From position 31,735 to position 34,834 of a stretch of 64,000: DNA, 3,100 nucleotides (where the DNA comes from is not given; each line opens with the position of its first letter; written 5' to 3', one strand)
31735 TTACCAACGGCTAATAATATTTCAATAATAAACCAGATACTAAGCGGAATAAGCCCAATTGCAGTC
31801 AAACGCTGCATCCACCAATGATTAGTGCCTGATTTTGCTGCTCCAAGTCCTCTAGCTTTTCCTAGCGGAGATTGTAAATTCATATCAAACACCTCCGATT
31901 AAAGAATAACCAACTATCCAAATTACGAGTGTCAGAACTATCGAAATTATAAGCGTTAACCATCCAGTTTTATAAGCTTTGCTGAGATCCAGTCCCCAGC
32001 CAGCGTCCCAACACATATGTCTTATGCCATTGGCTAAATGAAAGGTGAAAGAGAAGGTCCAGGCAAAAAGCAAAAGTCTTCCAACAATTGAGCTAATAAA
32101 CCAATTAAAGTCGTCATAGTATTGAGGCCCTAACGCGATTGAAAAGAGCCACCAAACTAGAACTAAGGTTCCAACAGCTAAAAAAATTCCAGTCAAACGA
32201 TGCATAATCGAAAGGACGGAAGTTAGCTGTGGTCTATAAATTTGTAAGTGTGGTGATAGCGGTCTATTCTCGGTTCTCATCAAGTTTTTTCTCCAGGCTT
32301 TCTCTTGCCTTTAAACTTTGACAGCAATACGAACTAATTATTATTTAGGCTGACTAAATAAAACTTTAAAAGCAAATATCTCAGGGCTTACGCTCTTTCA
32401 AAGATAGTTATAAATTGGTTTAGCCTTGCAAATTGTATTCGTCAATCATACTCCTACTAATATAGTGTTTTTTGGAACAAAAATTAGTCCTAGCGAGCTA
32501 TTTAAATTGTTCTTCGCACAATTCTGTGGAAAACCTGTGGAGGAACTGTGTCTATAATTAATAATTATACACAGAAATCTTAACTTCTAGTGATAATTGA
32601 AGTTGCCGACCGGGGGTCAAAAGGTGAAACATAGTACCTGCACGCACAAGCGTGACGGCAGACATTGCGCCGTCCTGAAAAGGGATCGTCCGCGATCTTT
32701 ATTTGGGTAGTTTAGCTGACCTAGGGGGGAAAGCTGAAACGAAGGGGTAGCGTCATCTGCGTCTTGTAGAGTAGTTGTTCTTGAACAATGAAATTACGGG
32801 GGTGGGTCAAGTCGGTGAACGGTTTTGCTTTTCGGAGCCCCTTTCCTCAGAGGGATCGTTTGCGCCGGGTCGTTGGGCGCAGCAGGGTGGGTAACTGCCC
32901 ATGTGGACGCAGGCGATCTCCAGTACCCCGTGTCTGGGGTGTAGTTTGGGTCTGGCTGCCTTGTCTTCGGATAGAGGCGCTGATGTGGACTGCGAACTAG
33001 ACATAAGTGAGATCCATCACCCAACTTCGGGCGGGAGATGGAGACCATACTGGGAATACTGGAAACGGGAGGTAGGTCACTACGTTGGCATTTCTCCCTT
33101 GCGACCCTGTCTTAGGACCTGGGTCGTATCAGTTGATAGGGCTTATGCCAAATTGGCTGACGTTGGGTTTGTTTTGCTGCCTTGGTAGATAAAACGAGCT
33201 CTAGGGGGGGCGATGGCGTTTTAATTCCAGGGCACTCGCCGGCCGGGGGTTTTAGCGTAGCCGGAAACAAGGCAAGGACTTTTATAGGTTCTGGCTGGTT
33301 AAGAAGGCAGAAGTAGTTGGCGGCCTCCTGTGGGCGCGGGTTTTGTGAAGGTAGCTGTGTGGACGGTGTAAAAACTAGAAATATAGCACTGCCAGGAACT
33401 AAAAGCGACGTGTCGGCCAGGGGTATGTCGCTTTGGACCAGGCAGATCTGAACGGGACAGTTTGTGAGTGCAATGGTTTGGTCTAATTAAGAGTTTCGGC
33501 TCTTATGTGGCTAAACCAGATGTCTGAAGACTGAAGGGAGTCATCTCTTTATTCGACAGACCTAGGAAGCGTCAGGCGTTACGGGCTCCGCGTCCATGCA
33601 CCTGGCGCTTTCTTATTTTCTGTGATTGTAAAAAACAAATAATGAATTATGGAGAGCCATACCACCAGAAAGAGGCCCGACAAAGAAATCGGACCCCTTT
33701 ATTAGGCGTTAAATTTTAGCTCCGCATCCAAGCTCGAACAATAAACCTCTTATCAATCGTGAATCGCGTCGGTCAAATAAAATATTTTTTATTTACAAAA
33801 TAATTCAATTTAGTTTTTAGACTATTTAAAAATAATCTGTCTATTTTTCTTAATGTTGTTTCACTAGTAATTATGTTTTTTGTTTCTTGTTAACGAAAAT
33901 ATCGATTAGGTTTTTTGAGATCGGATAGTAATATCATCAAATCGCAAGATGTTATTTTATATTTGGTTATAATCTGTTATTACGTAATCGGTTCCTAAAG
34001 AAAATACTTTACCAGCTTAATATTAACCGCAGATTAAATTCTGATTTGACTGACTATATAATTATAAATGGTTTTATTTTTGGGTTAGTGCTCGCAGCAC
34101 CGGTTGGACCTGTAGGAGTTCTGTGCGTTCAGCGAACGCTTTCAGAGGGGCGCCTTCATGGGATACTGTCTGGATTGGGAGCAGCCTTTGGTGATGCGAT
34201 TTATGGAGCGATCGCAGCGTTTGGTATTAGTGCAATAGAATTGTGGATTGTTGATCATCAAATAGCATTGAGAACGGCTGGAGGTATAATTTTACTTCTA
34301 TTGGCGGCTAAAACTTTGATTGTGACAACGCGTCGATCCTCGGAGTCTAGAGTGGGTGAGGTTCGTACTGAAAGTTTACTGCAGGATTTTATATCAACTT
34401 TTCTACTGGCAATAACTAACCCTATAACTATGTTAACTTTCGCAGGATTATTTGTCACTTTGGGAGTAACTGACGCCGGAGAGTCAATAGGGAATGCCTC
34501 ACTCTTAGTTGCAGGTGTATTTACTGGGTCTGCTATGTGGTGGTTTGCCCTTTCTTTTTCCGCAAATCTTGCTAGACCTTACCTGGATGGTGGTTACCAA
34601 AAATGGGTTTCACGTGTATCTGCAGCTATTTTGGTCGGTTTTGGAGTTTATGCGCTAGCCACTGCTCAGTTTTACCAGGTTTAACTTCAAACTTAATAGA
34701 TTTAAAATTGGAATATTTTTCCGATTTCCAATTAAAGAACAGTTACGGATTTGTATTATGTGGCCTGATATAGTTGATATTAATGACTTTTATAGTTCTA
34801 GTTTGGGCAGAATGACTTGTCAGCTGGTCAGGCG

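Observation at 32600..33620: About 1-kb GC-rich, ORF-free, helix-dense island between sdhC and a LysE gene: candidate novel large structured ncRNA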

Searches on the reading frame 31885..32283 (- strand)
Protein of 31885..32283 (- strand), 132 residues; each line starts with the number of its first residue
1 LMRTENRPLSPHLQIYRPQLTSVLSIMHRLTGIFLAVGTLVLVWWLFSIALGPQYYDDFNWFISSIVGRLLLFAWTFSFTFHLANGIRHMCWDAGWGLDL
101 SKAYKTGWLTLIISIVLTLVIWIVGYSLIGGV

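Call 11: find_related_loci(query=window:31885-32283:-, collection=genome_contigs, flank=6000)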
Query window:31885-32283:- (132 aa) in genome_contigs; peptide patterns used: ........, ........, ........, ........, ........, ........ (x = any residue, [..] = any of these).
73 stretches matched a pattern; 11 encode a relative of the query (tblastn E <= 1e-3); 11 distinct loci.
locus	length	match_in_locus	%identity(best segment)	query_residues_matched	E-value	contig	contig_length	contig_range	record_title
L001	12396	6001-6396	89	1-132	2e-78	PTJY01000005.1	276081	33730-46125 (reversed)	MAG: Alphaproteobacteria bacterium MarineAlpha12_Bin1 CFH42_5, whole genome shotgun sequence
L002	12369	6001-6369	50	4-126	2e-37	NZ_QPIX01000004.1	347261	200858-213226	Ciceribacter lividus strain DSM 25528 Ga0244560_104, whole genome shotgun sequence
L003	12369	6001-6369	50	4-126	3e-37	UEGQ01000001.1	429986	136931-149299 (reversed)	Rhizobiales bacterium isolate AFS003181 genome assembly, contig: contig_1, whole genome shotgun sequence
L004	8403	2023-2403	48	5-131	5e-37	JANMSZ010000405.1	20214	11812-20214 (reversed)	MAG: Hyphomicrobiales bacterium isolate SOY_29_metabat_305 SOY_29_k141_2332368, whole genome shotgun sequence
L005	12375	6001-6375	50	4-128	5e-37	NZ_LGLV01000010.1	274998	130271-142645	Pararhizobium polonicum strain F5.1 contig_6, whole genome shotgun sequence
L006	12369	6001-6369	49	4-126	8e-37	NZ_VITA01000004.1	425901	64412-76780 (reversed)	Sinorhizobium medicae strain USDA1037 Ga0310605_104, whole genome shotgun sequence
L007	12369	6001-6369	49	4-126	2e-35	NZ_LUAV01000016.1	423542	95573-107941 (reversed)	Ensifer aridi strain LMR001 LMR001-V1_scaffold016, whole genome shotgun sequence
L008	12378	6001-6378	47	6-131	8e-35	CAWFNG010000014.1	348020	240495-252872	MAG: uncultured Alphaproteobacteria bacterium isolate MFD03975.bin.2.71 genome assembly, contig: contig_39061, whole gen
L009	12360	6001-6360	51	1-120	1e-33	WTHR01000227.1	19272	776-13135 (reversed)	MAG: Gammaproteobacteria bacterium isolate PL34864bin_11 NODE_938_length_19272_cov_8.043711, whole genome shotgun sequen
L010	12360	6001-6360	51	1-120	3e-33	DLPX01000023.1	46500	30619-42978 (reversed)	MAG TPA_asm: Proteobacteria bacterium UBA7447 UBA7447_contig_621, whole genome shotgun sequence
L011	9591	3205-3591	50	3-131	1e-26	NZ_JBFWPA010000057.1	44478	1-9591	MAG: Pseudorhodoplanes sp. isolate CA_2019_TPBF_149 NODE_5158_length_44478_cov_5.930126_TPBF, whole genome shotgun seque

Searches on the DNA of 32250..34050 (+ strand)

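Call 4: search_rna_families(source=window, start=32250, end=34050, threshold=evalue, max_evalue=10, show_alignments=3)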
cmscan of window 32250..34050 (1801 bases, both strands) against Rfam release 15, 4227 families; matches with E-value up to 10: 1.
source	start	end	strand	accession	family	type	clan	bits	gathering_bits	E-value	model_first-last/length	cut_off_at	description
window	33666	33803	-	RF00444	PrrF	Gene; sRNA;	-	17.9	90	5.3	1-150/150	no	PrrF RNA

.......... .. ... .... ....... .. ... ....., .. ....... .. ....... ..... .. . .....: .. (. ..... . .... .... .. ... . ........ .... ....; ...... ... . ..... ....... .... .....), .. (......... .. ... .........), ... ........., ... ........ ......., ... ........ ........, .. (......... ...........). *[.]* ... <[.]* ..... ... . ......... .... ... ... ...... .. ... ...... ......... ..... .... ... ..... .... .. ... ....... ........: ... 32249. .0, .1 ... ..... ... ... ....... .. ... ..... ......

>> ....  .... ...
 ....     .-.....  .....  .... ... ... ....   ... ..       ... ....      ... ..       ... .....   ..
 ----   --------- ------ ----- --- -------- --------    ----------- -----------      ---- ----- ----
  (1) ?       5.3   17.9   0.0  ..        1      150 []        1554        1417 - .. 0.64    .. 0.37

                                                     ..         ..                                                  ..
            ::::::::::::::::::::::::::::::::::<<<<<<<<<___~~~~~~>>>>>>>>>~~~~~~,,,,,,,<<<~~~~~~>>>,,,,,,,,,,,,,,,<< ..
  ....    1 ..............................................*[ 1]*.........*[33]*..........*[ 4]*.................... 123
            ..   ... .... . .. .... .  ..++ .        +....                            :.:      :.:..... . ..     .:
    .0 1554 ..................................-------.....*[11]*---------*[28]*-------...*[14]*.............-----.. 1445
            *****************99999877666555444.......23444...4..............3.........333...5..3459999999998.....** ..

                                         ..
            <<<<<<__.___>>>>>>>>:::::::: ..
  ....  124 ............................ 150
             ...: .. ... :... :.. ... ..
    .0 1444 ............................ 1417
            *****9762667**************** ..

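Call 8: search_dna_similar(query=window:32560-33700:+, collection=plasmids, mode=distant)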
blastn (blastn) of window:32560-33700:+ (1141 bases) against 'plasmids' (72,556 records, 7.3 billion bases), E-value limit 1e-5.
No match.

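Call 60: search_dna_similar(query=window:32600-33640:+, collection=phages, mode=distant)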
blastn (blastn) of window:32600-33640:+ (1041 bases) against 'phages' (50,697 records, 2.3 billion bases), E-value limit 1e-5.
No match.

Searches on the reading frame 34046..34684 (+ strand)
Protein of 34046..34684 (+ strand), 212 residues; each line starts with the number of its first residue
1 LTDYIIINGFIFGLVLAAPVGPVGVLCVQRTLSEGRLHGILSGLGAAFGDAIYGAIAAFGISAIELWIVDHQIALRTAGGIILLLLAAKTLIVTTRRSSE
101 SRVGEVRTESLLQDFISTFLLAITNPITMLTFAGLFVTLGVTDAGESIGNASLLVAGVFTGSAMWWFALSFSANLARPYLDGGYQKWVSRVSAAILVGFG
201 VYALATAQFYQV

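Call 16: find_homologous_proteins(query=window:34046-34684:+)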
Query window:34046-34684:+ (212 aa): 579 proteins with E <= 0.001 among 3144 candidates; the best 120 are listed.
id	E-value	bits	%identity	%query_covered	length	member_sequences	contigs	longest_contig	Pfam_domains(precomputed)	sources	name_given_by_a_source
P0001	4.8e-127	440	100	100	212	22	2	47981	PF01810.25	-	-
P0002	8.3e-127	439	100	100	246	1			PF01810.25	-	-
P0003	3.9e-125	434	99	100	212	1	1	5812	PF01810.25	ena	-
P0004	1.7e-116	405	99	93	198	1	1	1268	PF01810.25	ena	-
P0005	6.0e-110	384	84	99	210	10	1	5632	PF01810.25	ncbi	ncbi:MAG: threonine/homoserine/homoserine lactone efflux protein [Alphaproteobacteria bacterium]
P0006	5.3e-109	381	84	99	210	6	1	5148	PF01810.25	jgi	jgi:threonine/homoserine/homoserine lactone efflux protein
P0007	1.9e-108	379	84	99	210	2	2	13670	PF01810.25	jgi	jgi:threonine/homoserine/homoserine lactone efflux protein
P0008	1.3e-107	376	81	99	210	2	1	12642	PF01810.25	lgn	-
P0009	1.1e-105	370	82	99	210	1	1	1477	PF01810.25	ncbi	-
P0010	1.6e-105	370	80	99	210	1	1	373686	PF01810.25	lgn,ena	-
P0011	1.6e-105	370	81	99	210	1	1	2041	PF01810.25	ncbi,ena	-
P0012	2.1e-105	369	80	99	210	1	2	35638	PF01810.25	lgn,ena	-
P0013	2.1e-105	369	81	99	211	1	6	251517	PF01810.25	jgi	jgi:threonine/homoserine/homoserine lactone efflux protein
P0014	2.8e-105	369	80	99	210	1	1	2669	PF01810.25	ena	-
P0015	2.8e-105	369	81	99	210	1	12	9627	PF01810.25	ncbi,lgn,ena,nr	ncbi:MAG: LysE family translocator [Alphaproteobacteria bacterium]|nr:LysE family translocator [Alph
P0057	1.3e-84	301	74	89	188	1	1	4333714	PF01810.25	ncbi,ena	-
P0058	5.2e-84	299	66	99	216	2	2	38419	PF01810.25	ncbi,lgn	-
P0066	2.0e-80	288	63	99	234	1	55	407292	PF01810.25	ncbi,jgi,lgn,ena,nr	ncbi:MAG: LysE family transporter [Rhodospirillaceae bacterium]|jgi:threonine/homoserine/homoserine 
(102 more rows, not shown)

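Call 17: find_encoding_contigs(protein=P0010, flank=4000, max_places=2)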
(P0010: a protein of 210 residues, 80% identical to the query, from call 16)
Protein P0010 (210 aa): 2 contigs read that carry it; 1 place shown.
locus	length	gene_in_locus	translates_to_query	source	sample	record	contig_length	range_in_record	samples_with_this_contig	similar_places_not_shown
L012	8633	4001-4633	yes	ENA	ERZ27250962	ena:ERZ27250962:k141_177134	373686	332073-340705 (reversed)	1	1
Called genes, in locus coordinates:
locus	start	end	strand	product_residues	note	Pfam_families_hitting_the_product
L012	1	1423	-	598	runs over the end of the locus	PF00890:FAD_binding_2, PF01134:GIDA (faint), PF07992:Pyr_redox_2 (faint), PF02910:Succ_DH_flav_C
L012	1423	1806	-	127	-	PF01127:Sdh_cyt, PF05328:CybS (weak)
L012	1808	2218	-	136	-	PF01127:Sdh_cyt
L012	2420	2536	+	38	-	-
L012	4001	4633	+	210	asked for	PF01810:LysE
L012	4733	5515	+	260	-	PF13489:Methyltransf_23 (weak), PF08241:Methyltransf_11 (weak)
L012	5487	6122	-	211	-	PF02353:CMAS (faint), PF13489:Methyltransf_23, PF07021:MetW, PF13847:Methyltransf_31, PF08241:Methyltransf_11, PF08242:Methyltransf_12 (weak), PF13649:Methyltransf_25 (weak)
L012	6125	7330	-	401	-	PF00561:Abhydrolase_1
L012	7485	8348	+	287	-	PF01817:CM_2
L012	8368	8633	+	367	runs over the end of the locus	PF00155:Aminotran_1_2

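Call 18: find_encoding_contigs(protein=P0057, flank=4000, max_places=2)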
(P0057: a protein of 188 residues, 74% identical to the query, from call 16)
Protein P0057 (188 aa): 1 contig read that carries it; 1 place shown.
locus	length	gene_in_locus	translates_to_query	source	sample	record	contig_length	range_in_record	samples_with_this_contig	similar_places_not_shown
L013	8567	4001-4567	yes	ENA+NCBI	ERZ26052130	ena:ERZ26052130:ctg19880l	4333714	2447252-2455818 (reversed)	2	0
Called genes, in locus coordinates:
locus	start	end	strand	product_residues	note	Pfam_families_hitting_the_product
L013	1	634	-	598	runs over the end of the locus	PF00890:FAD_binding_2, PF07992:Pyr_redox_2 (faint), PF02910:Succ_DH_flav_C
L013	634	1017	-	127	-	PF01127:Sdh_cyt, PF05328:CybS (weak)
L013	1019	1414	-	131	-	PF01127:Sdh_cyt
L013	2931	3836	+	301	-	PF08543:Phos_pyr_kin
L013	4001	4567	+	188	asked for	PF01810:LysE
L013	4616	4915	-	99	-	-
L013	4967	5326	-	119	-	PF00903:Glyoxalase, PF22677:Ble-like_N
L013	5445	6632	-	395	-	PF08281:Sigma70_r4_2, PF20239:DUF6596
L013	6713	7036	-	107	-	PF03795:YCII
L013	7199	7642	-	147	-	PF06172:Cupin_5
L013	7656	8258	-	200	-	PF02798:GST_N, PF13417:GST_N_3, PF13409:GST_N_2, PF13410:GST_C_2 (weak)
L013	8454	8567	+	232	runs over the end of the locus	PF08241:Methyltransf_11 (weak)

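Call 19: find_encoding_contigs(protein=P0058, flank=4000, max_places=2)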
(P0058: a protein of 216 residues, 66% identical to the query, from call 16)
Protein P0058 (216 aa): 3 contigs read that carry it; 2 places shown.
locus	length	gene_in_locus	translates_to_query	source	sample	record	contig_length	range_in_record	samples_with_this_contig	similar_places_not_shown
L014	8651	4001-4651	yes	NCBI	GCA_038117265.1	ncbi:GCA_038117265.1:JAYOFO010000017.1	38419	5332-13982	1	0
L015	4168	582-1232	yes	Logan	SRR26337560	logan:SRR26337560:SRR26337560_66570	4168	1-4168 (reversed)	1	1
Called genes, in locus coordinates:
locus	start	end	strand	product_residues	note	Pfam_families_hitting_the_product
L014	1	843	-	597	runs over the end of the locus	PF00890:FAD_binding_2, PF02910:Succ_DH_flav_C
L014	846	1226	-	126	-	PF01127:Sdh_cyt, PF05328:CybS (faint)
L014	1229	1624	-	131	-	PF01127:Sdh_cyt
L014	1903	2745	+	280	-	-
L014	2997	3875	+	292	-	PF08543:Phos_pyr_kin, PF00294:PfkB (faint)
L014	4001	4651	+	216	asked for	PF01810:LysE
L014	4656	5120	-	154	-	PF06172:Cupin_5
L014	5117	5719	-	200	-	PF02798:GST_N (weak), PF13417:GST_N_3, PF18485:GST_N_5 (faint), PF13409:GST_N_2, PF13410:GST_C_2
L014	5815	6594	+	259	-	PF08241:Methyltransf_11 (weak)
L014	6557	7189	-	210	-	PF07021:MetW, PF13489:Methyltransf_23, PF13847:Methyltransf_31, PF08241:Methyltransf_11, PF13649:Methyltransf_25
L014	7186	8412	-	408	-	PF00561:Abhydrolase_1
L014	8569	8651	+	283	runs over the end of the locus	PF01817:CM_2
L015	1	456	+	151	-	?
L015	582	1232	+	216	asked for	PF01810:LysE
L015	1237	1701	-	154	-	PF06172:Cupin_5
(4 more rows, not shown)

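Call 20: find_encoding_contigs(protein=P0066, flank=4000, max_places=2)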
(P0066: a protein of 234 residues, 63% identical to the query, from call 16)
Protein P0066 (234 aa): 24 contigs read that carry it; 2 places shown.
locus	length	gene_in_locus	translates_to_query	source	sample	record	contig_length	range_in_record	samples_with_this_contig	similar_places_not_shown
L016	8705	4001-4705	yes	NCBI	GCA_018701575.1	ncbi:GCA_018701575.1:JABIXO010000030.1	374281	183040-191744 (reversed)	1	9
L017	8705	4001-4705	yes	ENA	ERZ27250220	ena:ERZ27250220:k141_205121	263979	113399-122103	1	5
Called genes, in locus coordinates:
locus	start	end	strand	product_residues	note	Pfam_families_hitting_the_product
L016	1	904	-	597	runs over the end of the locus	PF00890:FAD_binding_2, PF02910:Succ_DH_flav_C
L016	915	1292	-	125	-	PF01127:Sdh_cyt, PF05328:CybS (faint)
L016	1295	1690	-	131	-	PF01127:Sdh_cyt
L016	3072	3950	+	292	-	PF08543:Phos_pyr_kin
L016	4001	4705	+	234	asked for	PF01810:LysE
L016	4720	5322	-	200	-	PF02798:GST_N (faint), PF13417:GST_N_3, PF13409:GST_N_2, PF13410:GST_C_2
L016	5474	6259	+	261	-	PF08241:Methyltransf_11 (weak)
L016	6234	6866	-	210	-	PF07021:MetW, PF13489:Methyltransf_23, PF13847:Methyltransf_31, PF08241:Methyltransf_11, PF13649:Methyltransf_25 (weak)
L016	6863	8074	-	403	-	PF00561:Abhydrolase_1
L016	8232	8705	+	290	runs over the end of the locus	PF01817:CM_2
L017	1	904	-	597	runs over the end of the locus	PF00890:FAD_binding_2, PF02910:Succ_DH_flav_C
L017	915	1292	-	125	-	PF01127:Sdh_cyt, PF05328:CybS (faint)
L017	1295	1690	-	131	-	PF01127:Sdh_cyt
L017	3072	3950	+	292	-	PF08543:Phos_pyr_kin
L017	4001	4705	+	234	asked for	PF01810:LysE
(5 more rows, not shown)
